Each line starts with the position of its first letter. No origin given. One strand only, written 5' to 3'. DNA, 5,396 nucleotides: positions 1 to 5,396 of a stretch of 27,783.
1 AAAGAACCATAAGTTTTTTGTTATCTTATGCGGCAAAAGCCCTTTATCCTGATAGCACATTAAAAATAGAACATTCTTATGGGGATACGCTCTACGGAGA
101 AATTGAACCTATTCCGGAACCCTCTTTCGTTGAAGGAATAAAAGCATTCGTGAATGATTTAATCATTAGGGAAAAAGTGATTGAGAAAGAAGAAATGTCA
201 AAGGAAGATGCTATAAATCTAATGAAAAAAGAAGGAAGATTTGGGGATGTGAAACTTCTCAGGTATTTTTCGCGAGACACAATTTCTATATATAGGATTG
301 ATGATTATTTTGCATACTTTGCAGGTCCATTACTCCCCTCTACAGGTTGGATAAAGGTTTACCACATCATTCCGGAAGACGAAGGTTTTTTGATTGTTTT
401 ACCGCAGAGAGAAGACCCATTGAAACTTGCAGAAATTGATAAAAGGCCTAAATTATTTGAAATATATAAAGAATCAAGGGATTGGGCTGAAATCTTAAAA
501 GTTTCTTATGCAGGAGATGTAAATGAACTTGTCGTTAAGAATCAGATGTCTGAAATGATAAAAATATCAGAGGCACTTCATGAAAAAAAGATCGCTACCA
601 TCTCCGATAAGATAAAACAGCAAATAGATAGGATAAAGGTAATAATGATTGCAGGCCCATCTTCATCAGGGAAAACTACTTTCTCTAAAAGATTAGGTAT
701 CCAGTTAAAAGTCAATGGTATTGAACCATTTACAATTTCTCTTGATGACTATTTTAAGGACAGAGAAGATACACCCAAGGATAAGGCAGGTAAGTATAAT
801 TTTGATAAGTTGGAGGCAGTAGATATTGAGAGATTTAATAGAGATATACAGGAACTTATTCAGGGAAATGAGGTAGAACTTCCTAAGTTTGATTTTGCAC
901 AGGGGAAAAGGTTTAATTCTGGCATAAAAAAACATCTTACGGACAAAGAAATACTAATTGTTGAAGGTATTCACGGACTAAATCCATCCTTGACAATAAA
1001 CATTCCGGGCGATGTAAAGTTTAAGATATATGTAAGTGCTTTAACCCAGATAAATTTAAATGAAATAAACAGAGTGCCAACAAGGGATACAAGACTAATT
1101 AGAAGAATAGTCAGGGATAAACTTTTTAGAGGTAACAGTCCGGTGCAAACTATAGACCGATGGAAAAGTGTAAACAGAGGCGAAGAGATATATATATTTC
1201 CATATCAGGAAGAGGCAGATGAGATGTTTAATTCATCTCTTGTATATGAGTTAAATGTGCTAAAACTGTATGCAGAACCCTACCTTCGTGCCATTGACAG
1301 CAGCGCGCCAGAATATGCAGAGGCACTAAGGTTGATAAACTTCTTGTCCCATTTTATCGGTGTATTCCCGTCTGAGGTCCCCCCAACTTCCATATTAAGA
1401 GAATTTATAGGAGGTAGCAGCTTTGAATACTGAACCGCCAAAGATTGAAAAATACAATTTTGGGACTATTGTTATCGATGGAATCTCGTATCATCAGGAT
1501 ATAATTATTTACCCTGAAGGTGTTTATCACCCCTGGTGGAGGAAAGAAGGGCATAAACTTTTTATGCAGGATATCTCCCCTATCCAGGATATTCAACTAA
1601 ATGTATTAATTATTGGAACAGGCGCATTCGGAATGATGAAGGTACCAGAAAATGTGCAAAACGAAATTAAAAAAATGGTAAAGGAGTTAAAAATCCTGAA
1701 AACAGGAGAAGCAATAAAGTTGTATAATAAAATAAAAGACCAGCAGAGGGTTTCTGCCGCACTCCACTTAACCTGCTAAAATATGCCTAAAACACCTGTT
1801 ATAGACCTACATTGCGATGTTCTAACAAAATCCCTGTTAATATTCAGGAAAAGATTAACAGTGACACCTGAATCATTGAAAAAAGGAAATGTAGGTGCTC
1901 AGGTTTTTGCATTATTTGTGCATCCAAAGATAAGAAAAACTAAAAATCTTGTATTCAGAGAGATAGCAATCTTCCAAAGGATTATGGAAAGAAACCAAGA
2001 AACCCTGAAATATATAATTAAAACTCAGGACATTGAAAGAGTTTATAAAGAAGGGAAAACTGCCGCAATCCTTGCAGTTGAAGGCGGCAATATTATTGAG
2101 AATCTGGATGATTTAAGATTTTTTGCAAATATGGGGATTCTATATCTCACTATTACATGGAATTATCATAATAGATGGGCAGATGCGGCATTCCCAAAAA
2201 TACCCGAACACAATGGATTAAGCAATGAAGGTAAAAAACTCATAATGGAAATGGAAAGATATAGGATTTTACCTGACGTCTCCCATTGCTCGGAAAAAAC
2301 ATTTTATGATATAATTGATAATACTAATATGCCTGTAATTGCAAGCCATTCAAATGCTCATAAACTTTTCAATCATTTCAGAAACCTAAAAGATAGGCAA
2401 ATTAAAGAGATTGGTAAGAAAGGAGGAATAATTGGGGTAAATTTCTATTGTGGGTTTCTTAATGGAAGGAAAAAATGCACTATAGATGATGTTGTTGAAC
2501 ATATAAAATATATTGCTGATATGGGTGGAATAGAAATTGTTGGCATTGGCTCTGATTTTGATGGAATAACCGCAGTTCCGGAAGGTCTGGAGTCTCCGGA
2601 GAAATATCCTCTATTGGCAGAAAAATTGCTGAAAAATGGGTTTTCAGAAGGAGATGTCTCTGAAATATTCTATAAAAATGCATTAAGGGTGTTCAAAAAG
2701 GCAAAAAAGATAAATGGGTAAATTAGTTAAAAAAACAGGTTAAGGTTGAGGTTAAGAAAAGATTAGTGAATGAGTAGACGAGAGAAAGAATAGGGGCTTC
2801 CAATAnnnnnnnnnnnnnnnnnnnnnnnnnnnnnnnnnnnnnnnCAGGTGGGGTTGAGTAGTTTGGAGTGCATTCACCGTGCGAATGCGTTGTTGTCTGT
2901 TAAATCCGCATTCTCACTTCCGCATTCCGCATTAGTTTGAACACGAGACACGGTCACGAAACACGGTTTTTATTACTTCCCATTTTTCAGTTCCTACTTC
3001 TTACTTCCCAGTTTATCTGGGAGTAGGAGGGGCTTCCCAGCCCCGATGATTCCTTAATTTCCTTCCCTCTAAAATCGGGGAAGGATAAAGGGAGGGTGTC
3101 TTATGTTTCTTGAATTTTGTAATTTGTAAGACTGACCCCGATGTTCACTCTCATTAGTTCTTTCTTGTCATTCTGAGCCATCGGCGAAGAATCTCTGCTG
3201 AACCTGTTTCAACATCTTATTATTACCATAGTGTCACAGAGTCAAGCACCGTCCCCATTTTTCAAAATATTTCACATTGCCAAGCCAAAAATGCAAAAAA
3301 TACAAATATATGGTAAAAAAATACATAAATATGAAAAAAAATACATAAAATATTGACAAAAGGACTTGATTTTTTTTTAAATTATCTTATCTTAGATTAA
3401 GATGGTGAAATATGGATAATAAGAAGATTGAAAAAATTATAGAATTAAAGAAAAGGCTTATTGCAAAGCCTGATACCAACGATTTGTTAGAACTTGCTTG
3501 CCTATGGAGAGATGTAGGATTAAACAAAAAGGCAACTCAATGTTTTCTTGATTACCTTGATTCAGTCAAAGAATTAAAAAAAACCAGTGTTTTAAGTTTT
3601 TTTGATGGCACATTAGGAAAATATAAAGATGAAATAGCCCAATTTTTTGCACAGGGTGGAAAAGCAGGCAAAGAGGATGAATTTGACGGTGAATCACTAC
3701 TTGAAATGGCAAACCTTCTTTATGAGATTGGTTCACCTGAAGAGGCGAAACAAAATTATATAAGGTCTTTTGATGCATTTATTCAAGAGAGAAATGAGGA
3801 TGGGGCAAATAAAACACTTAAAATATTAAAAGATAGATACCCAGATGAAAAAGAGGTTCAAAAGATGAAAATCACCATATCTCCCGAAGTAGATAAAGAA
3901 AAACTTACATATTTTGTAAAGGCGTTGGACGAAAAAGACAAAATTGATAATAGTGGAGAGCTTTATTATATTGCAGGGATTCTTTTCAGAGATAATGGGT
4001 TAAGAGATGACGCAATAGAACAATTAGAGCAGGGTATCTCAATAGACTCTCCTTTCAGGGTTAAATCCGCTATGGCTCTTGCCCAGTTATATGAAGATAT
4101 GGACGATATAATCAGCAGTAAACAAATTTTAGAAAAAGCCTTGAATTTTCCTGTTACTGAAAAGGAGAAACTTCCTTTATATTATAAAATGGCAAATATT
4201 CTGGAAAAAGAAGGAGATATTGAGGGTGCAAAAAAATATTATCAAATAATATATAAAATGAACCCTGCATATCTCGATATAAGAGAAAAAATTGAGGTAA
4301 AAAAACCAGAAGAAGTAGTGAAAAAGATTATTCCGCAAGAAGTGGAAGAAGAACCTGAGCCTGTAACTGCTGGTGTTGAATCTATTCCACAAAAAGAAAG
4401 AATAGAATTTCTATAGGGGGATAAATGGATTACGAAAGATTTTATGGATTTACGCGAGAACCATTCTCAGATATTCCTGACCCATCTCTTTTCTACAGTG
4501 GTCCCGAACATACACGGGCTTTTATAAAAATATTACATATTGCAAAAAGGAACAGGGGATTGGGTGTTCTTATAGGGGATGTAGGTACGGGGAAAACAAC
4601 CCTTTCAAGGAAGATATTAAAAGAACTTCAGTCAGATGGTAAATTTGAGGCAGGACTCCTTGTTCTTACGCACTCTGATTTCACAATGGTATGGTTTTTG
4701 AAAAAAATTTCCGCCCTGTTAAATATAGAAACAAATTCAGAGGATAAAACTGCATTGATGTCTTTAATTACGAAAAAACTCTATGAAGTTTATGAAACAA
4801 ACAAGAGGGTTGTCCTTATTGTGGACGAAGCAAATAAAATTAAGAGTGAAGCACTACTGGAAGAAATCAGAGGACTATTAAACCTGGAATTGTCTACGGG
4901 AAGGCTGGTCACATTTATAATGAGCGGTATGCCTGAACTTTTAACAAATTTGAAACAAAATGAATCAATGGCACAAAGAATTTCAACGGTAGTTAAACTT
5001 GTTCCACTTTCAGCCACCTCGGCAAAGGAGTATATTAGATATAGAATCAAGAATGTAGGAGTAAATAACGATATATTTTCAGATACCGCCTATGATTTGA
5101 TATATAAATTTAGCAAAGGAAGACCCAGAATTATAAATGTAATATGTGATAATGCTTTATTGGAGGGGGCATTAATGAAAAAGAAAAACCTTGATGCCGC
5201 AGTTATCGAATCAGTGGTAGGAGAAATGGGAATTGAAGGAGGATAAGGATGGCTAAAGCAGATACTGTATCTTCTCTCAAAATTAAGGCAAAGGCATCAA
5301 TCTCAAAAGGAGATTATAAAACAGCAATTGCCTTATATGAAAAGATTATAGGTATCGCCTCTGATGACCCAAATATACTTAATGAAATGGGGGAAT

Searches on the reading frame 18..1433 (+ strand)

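Call 86: search_protein_families(library=pfam, proteins=[window:18-1433:+], max_evalue=0.00001)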
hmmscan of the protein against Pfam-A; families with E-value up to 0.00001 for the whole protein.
window:18-1433:+ (471 aa): 1 family
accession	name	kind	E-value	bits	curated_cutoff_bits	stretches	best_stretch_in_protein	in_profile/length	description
PF00485.24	PRK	-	2.7e-20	73.5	22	1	208-405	1-188/196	Phosphoribulokinase / Uridine kinase family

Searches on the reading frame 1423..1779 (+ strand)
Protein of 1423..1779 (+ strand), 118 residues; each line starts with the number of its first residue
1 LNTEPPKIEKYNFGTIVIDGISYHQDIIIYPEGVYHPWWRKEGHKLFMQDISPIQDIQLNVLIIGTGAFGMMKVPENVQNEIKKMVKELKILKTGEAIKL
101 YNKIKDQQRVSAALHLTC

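Call 86: search_protein_families(library=pfam, proteins=[window:1423-1779:+], max_evalue=0.00001)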
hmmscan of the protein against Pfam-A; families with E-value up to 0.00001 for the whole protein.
window:1423-1779:+ (118 aa): 1 family
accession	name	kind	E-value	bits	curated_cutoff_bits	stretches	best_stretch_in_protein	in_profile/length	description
PF04430.19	DUF498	-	6.3e-20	71.7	33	1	8-115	1-109/109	Protein of unknown function (DUF498/DUF598)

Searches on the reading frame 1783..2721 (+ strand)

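Call 86: search_protein_families(library=pfam, proteins=[window:1783-2721:+], max_evalue=0.00001)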
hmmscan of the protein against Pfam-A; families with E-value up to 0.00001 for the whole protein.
window:1783-2721:+ (312 aa): 1 family
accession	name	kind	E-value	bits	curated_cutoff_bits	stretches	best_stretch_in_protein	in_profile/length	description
PF01244.27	Peptidase_M19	-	5.4e-96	321.9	26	1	3-306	5-319/319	Membrane dipeptidase (Peptidase family M19)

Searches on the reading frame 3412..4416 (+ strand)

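Call 86: search_protein_families(library=pfam, proteins=[window:3412-4416:+], max_evalue=0.00001)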
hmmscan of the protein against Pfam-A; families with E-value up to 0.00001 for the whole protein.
window:3412-4416:+ (334 aa): 7 families
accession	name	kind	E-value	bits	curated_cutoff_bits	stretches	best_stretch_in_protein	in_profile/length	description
PF13181.12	TPR_8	-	4e-12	45.7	25.7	0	255-286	2-33/34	Tetratricopeptide repeat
PF13428.12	TPR_14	-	1.2e-09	38.3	23.5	0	256-292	3-39/44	Tetratricopeptide repeat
PF07719.23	TPR_2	-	5.4e-09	35.9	27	0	256-286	3-33/34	Tetratricopeptide repeat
PF13174.12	TPR_6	-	1.1e-07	32.5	26.3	0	257-283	3-29/33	Tetratricopeptide repeat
PF13424.12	TPR_12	-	6.6e-07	29.9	30.1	0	95-132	5-42/77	Tetratricopeptide repeat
PF00515.34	TPR_1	-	4.3e-06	26.7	27.8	0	256-285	3-32/34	Tetratricopeptide repeat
PF14559.12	TPR_19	-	5.9e-06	27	25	0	196-244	5-52/68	Tetratricopeptide repeat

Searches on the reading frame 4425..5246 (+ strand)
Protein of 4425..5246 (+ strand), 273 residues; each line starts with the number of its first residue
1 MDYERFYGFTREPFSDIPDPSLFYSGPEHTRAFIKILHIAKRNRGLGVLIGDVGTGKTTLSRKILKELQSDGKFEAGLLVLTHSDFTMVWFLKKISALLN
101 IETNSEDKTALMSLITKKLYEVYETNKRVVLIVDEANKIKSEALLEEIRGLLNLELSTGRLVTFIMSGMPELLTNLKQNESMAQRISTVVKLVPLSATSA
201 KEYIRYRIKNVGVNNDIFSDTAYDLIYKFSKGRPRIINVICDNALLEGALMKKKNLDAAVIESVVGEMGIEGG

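Call 86: search_protein_families(library=pfam, proteins=[window:4425-5246:+], max_evalue=0.00001)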
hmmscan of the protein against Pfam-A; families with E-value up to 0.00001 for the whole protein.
window:4425-5246:+ (273 aa): 4 families
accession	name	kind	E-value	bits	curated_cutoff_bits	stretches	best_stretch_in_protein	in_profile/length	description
PF13401.12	AAA_22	-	3.8e-20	73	27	1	42-174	3-128/130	AAA domain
PF01637.24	ATPase_2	-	5.8e-07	30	33.2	1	35-237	10-222/225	ATPase domain predominantly from Archaea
PF05729.18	NACHT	-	4.3e-06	27.1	26.7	1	48-206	4-162/167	NACHT domain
PF00931.28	NB-ARC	-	4.4e-06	26.6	23.5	1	42-135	16-108/248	NB-ARC domain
